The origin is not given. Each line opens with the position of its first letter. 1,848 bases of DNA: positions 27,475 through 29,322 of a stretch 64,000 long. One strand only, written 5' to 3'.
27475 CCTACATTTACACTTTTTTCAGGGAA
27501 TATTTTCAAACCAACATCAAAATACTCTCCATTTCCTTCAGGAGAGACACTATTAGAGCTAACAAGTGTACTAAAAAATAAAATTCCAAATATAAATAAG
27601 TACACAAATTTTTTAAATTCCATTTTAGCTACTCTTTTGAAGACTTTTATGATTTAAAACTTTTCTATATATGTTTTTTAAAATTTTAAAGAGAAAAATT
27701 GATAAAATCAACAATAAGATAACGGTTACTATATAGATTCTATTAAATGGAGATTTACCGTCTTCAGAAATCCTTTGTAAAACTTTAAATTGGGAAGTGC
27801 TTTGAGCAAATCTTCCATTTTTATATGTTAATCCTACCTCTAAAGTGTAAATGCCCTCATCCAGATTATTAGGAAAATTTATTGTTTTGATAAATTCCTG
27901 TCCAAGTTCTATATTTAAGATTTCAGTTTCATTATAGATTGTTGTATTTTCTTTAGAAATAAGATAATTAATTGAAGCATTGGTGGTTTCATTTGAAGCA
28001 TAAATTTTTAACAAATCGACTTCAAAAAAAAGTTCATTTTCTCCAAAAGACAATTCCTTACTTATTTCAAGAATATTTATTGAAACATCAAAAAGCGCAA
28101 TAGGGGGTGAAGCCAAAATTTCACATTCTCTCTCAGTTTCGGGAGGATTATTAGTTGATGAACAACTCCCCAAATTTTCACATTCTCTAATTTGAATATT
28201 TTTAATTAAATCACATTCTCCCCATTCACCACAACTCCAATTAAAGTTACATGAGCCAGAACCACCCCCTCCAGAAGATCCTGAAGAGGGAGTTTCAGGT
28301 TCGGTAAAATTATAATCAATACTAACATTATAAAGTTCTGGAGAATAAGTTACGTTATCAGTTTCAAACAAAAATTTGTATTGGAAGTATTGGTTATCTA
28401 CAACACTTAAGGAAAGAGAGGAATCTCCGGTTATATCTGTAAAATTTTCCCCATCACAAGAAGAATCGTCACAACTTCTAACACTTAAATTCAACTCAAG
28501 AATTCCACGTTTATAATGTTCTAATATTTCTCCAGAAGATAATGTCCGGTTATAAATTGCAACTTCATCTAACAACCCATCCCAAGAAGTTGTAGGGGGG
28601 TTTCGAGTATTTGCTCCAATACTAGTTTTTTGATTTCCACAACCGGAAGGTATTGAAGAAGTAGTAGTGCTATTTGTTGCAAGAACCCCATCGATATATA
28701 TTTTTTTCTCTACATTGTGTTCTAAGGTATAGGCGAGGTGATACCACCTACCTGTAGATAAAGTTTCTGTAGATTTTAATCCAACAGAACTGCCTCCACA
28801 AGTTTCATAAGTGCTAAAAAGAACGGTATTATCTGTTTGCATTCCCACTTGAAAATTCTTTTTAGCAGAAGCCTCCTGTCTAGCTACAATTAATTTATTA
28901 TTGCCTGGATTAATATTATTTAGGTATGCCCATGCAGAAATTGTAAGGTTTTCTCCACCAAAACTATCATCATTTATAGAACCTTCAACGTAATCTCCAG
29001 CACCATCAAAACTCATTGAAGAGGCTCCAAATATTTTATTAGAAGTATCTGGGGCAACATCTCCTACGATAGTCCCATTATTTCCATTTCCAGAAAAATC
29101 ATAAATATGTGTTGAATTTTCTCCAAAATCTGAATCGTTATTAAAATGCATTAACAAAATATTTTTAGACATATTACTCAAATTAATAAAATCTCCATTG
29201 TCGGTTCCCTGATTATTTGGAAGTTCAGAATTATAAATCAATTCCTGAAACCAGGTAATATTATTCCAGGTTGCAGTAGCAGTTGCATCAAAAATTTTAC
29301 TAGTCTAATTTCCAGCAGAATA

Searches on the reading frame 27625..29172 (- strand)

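Call 34: search_protein_families(library=pfam, proteins=[window:27625-29172:-], max_evalue=0.00001)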
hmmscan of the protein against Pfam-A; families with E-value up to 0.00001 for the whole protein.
window:27625-29172:- (515 aa): 1 family
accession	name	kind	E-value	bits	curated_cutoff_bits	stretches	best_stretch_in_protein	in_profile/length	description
PF13385.13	Laminin_G_3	-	1.1e-26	94.2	27.6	1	56-216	1-150/151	Concanavalin A-like lectin/glucanases superfamily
